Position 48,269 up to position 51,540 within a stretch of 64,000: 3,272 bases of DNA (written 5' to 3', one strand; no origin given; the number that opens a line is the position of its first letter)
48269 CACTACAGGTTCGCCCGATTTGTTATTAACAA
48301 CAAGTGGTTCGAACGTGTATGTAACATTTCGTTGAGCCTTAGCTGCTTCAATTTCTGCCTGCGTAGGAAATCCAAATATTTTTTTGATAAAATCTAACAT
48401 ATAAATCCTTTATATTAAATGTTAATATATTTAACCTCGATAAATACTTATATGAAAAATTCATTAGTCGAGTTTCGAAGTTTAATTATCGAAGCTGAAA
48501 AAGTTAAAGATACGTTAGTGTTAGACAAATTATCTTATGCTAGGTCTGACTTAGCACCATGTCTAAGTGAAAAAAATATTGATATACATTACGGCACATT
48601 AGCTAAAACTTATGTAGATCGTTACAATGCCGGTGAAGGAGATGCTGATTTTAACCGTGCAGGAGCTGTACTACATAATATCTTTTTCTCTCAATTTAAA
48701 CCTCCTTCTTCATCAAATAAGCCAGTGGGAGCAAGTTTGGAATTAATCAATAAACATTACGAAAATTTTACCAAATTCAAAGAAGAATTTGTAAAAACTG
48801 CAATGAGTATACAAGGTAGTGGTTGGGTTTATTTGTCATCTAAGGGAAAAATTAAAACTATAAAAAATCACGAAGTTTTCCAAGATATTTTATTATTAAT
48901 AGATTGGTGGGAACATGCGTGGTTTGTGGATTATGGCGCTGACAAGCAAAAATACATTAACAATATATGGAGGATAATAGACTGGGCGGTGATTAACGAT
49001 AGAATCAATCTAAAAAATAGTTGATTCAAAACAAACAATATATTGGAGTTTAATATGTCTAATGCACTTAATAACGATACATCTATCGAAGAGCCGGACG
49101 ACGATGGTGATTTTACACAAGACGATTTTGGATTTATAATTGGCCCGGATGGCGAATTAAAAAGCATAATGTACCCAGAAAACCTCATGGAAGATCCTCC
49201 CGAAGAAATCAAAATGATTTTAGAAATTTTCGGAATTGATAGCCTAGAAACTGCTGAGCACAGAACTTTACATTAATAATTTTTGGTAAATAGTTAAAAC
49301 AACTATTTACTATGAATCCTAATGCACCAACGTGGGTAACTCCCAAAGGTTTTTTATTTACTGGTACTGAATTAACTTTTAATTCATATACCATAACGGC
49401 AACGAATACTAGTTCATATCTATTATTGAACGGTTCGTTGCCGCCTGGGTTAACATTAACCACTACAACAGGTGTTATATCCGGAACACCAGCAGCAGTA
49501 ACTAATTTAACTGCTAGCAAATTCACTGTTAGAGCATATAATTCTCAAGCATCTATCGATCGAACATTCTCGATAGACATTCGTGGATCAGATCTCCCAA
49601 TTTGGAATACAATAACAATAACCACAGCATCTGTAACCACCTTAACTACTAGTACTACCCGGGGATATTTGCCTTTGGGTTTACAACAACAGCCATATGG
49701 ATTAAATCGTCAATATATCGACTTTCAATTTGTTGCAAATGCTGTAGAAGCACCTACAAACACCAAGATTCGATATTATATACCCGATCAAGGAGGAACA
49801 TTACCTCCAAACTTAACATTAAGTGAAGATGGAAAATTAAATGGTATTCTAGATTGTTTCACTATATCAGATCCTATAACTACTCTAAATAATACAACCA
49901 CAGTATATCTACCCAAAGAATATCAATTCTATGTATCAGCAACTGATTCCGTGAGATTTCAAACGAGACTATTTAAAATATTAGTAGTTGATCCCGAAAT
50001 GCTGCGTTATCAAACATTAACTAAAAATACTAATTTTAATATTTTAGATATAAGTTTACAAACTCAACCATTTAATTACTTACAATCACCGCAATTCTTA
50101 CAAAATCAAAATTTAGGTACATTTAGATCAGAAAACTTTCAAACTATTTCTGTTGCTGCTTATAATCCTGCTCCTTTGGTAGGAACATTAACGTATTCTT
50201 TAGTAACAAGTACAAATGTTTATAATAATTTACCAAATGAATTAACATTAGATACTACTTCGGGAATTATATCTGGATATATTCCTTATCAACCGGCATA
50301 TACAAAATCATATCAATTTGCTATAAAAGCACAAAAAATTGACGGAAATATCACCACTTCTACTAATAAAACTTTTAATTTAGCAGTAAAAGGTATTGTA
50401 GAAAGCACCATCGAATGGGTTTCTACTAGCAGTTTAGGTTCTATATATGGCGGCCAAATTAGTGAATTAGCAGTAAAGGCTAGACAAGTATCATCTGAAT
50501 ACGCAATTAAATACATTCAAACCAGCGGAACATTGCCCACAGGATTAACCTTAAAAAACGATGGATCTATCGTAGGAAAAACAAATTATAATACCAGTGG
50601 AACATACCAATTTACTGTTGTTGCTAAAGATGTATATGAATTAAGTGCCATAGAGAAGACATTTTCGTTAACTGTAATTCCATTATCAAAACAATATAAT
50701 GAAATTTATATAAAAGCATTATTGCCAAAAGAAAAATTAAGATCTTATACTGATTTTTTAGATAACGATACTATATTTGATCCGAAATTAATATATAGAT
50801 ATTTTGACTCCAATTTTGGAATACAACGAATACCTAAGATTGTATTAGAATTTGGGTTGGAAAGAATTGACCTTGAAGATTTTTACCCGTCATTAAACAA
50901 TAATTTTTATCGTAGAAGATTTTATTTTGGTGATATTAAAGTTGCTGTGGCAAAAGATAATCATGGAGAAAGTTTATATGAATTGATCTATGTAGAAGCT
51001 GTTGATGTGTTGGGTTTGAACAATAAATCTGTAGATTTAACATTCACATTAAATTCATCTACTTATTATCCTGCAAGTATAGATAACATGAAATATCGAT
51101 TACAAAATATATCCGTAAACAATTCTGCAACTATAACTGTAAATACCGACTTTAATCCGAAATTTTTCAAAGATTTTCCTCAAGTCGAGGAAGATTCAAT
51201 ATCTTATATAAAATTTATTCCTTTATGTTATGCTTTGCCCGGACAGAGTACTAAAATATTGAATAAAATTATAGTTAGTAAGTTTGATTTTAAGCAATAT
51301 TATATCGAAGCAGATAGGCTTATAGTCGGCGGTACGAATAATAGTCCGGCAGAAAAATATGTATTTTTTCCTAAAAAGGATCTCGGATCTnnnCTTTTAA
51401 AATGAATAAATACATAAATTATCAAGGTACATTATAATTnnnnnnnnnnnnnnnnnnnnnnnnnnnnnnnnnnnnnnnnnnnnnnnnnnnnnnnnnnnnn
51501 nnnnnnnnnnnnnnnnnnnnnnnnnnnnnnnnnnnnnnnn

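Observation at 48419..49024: Phage-encoded Fe/Mn superoxide dismutase-like protein with all metal ligands intact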

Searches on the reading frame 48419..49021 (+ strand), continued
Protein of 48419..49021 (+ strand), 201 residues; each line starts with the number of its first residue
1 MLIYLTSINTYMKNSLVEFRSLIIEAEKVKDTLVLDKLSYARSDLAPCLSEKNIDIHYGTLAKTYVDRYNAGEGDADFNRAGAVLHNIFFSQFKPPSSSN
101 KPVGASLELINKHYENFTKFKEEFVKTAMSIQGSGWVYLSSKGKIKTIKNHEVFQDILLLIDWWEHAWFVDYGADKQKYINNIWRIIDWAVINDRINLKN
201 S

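Call 35: predict_structure(alignment_id=A3)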
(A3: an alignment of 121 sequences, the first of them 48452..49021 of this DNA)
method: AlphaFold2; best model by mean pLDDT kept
length: 190 residues; sequences in the alignment: 121
mean_pLDDT: 90.7   pTM: 0.85
mean pLDDT of the five models: 90.7, 90.2, 90.1, 89.8, 89.6
residues with pLDDT >= 90: 153; 70-90: 17; 50-70: 3; < 50: 17
segments of 3 or more residues with pLDDT < 50: 1-17
pLDDT, mean of each block of 10 residues (from residue 1): 44 48 95 98 98 98 95 98 95 98 98 97 94 93 94 96 96 98 89
secondary structure, 60 per line:
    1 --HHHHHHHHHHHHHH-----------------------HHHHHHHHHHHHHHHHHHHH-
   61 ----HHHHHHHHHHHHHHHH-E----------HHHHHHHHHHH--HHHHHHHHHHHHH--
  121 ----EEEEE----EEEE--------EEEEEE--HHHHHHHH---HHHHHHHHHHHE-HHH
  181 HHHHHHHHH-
elements in order: H3-16 H40-59 H65-80 H93-103 H106-118 E125-129 E134-137 E146-151 H154-161 H165-175 H178-189

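Call 37: fold_search(model_id=the predicted structure, library=pdb)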
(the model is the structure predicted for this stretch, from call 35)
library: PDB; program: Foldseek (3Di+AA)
matches with E <= 10: 442; with E <= 0.001: 260
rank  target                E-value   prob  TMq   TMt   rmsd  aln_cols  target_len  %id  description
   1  3ak2_D                3.1e-14  1.00  0.77  0.70   4.2       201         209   27  Superoxide dismutase from Aeropyrum pernix K1, Mn-bound form (released 2011-02-02)
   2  3ak1_B                3.9e-14  1.00  0.75  0.68   4.2       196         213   26  Superoxide dismutase from Aeropyrum pernix K1, apo-form (released 2011-02-02)
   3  3ak2_B                4.6e-14  1.00  0.76  0.69   4.1       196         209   26  Superoxide dismutase from Aeropyrum pernix K1, Mn-bound form (released 2011-02-02)
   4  3ak1_A                4.9e-14  1.00  0.78  0.70   4.2       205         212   27  Superoxide dismutase from Aeropyrum pernix K1, apo-form (released 2011-02-02)
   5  8avm_A                5.2e-14  1.00  0.76  0.76   2.8       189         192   31  Mutant of Superoxide Dismutase sodfm2 from Bacteroides fragilis (released 2023-04-19)
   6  3ak2_A                5.5e-14  1.00  0.78  0.70   4.2       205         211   27  Superoxide dismutase from Aeropyrum pernix K1, Mn-bound form (released 2011-02-02)
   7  8avl_A                5.8e-14  1.00  0.78  0.77   2.7       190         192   31  Superoxide dismutase SodFM2 from Bacteroides fragilis (released 2023-04-19)
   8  9twc_A                6.2e-14  1.00  0.82  0.81   1.9       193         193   25  Legionella monocytogenes SodA wt (released 2026-03-11)
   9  3ak2_C                8.8e-14  1.00  0.78  0.71   4.2       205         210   27  Superoxide dismutase from Aeropyrum pernix K1, Mn-bound form (released 2011-02-02)
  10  1b06_A                1.2e-13  1.00  0.80  0.73   2.7       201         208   28  SUPEROXIDE DISMUTASE FROM SULFOLOBUS ACIDOCALDARIUS (released 1999-11-18)
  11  1qnn_A                1.3e-13  1.00  0.78  0.77   2.7       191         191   32  Cambialistic superoxide dismutase from Porphyromonas gingivalis (released 2000-06-21)
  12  4br6_A                1.5e-13  1.00  0.80  0.77   3.2       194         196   26  Crystal structure of Chaetomium thermophilum MnSOD (released 2013-12-18)
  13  1wb7_A                1.6e-13  1.00  0.81  0.75   2.7       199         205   28  Iron Superoxide Dismutase (Fe-SOD) From The Hyperthermophile Sulfolobus Solfataricus. Crystal Structure of the Y41F mu (released 2004-11-08)
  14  4br6_B                1.6e-13  1.00  0.80  0.77   3.4       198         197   26  Crystal structure of Chaetomium thermophilum MnSOD (released 2013-12-18)
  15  1ues_A                1.6e-13  1.00  0.78  0.77   2.7       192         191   32  Crystal structure of Porphyromonas gingivalis SOD (released 2004-05-20)
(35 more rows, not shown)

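Call 49: search_protein_representatives(alignment_id=A3)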
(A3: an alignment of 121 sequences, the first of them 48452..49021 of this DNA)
Query: 121 sequences, 189 profile positions. Proteins with E-value up to 0.001 (for the whole library): 6588; up to 1e-10: 2434; up to 1e-30: 79. The best 150 are listed.
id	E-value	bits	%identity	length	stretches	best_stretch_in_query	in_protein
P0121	9.2e-83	293.0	-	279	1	11-187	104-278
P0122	6.6e-80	283.6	-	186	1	15-186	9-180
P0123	3.3e-78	278.1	-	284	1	21-188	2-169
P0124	1.4e-77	276.1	-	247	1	21-188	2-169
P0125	9.2e-77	273.4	-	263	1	21-188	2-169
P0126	8.9e-76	270.2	-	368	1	22-188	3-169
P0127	2.0e-67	242.9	-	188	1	7-185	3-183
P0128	2.3e-65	236.2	-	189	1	4-188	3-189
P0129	1.5e-59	217.2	-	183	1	18-186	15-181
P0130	4.0e-57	209.3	-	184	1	7-186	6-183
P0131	1.5e-56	207.5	-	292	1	17-185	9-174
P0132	9.3e-56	204.9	-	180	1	6-185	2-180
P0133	9.9e-56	204.8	-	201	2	84-187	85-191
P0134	3.9e-54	199.6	-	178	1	21-186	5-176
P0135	7.7e-54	198.6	-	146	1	8-146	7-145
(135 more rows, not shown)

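Call 71: find_related_loci(query=A3, collection=genome_contigs, flank=8000)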
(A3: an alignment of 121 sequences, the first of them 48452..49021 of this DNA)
Query A3 (190 aa) in genome_contigs; peptide patterns used: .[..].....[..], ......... (x = any residue, [..] = any of these).
267 stretches matched a pattern; 261 encode a relative of the query (tblastn E <= 1e-3); the best 80 are kept; 80 distinct loci.
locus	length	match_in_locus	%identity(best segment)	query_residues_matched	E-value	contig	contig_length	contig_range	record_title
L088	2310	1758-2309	61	1-184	4e-76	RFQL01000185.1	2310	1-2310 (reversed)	MAG: Burkholderiaceae bacterium isolate WB4_2_1091 contig_100_184, whole genome shotgun sequence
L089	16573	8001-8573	50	3-185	2e-60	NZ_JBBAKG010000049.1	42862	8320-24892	MAG: Haliscomenobacter sp. isolate EUL_031 ctg49-EUL_031, whole genome shotgun sequence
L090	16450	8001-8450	57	36-185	2e-59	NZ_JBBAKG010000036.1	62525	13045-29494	MAG: Haliscomenobacter sp. isolate EUL_031 ctg36-EUL_031, whole genome shotgun sequence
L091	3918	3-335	60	75-185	3e-44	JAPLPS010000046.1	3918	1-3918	MAG: Polaromonas sp. isolate LacPavin_0920_WC12_MAG_62_10 LacPavin_0920_WC12_scaffold_629330, whole genome shotgun seque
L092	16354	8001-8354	45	68-186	3e-32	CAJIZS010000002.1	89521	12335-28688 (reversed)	MAG: uncultured Methylophilaceae bacterium isolate FRAM18_bin317 genome assembly, contig: FRAM18_bin317-2, whole genome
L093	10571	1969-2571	30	13-186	3e-23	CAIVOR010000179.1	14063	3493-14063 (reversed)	MAG: uncultured Microbacteriaceae bacterium isolate Ki3-D3_bin-1000 genome assembly, contig: bin-1000:179/372, whole gen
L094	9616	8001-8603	30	13-186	3e-23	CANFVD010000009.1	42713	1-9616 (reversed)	MAG: Actinobacteria bacterium isolate Jr-16oct17-3 genome assembly, contig: Jr-16oct17-C1644, whole genome shotgun seque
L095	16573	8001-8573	31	21-185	4e-23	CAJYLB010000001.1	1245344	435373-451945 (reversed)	MAG TPA_asm: uncultured Aquiluna sp. isolate SRR6854295_bin.11_MetaBAT_v2.12.1_MAG genome assembly, contig: NODE_2_lengt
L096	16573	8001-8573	31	21-185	7e-23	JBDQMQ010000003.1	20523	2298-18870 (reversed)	MAG: Aquiluna sp. isolate SFB_27D_19May14_50_12 NODE_3_length_20523_cov_2.699403, whole genome shotgun sequence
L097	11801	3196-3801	30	16-190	9e-23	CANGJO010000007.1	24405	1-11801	MAG: Microbacteriaceae bacterium isolate Jr-28jun17-24 genome assembly, contig: Jr-28jun17-C2885, whole genome shotgun s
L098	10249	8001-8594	29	16-186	1e-22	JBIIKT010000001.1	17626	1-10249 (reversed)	MAG: Microbacteriaceae bacterium isolate ME2001-11-26pf_3300042887_group1_bin279 Rohwer_bin205_scaffold_2447_c1, whole g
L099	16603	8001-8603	29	16-184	1e-22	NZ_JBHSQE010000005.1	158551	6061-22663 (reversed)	Corynebacterium nasicanis strain CCUG 65455 platanus_K_17_124_5, whole genome shotgun sequence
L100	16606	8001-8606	28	16-190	2e-22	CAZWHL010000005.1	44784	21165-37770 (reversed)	MAG TPA_asm: uncultured Rhodoluna sp. isolate SRP220891_co5_28 genome assembly, contig: NODE_311_length_44784_cov_27.002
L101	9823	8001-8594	29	16-186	2e-22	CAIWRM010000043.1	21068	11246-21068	MAG: uncultured Microbacteriaceae bacterium isolate Loclat_bin-10091 genome assembly, contig: bin-10091:043/266, whole g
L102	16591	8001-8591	30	16-185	2e-22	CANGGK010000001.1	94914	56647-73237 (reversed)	MAG: Microbacteriaceae bacterium isolate Jr-25may17-139 genome assembly, contig: Jr-25may17-C166, whole genome shotgun s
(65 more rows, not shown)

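Call 76: find_encoding_contigs(protein=P0001, flank=5000, max_places=3)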
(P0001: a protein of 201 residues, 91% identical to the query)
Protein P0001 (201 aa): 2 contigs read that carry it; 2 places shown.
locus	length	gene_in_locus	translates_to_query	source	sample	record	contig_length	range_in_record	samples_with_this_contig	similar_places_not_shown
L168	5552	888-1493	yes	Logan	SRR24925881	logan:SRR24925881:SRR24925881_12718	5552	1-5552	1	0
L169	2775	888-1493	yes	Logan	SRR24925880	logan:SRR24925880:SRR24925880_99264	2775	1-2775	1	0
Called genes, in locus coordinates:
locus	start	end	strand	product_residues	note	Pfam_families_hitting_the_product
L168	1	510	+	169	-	?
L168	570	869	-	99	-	-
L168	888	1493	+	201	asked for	PF00081:Sod_Fe_N (weak), PF02777:Sod_Fe_C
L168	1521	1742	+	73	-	-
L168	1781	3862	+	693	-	PF05345:He_PIG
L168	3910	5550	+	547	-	?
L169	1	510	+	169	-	?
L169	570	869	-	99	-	-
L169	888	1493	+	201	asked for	PF00081:Sod_Fe_N (weak), PF02777:Sod_Fe_C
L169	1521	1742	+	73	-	-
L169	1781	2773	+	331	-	?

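Call 77: find_encoding_contigs(protein=P0002, flank=5000, max_places=2)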
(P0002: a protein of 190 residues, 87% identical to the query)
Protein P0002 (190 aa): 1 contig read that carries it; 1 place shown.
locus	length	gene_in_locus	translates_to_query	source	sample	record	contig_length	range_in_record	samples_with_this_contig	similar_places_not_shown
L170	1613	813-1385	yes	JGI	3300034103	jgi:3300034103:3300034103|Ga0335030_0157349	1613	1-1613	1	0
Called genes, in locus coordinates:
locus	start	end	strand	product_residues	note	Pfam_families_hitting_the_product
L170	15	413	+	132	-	PF03851:UvdE (weak)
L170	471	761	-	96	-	-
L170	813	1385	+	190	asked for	PF00081:Sod_Fe_N (weak), PF02777:Sod_Fe_C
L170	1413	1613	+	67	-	?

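Call 89: search_protein_families(library=padloc, proteins=[window:48452-49021:+], max_evalue=0.01)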
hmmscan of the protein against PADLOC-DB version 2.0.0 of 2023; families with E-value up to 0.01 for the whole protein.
window:48452-49021:+ (190 aa): 0 families

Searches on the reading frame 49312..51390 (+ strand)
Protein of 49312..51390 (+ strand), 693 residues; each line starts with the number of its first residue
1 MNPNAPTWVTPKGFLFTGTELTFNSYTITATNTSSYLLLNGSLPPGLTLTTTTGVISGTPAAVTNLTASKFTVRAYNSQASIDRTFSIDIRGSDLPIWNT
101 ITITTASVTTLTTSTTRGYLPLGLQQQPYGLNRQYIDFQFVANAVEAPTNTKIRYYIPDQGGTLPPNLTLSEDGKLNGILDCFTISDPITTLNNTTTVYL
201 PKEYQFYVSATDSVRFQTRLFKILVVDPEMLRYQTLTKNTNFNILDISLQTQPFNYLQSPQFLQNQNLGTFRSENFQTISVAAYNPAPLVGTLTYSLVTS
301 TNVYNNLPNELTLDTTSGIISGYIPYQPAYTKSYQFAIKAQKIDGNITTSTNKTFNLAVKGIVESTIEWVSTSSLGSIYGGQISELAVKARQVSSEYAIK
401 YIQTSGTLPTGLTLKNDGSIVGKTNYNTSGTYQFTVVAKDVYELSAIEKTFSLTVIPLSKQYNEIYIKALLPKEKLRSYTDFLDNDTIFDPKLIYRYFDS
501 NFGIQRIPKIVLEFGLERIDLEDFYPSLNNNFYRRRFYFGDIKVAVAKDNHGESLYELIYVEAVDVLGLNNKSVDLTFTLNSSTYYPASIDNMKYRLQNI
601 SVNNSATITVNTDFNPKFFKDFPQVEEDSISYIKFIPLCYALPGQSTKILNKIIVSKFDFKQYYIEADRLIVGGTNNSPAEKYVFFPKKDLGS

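Call 12: search_protein_families(library=pfam, proteins=[window:49312-51390:+], max_evalue=0.01)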
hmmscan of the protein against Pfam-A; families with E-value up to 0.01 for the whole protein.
window:49312-51390:+ (693 aa): 1 family
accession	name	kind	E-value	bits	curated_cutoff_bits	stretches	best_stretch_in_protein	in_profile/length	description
PF05345.18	He_PIG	-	2.8e-22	79.4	24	3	396-455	34-95/96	Putative Ig domain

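Call 13: search_protein_families(library=phrogs, proteins=[window:49312-51390:+], max_evalue=0.001)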
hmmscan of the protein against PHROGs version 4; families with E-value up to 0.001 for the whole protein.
window:49312-51390:+ (693 aa): 0 families
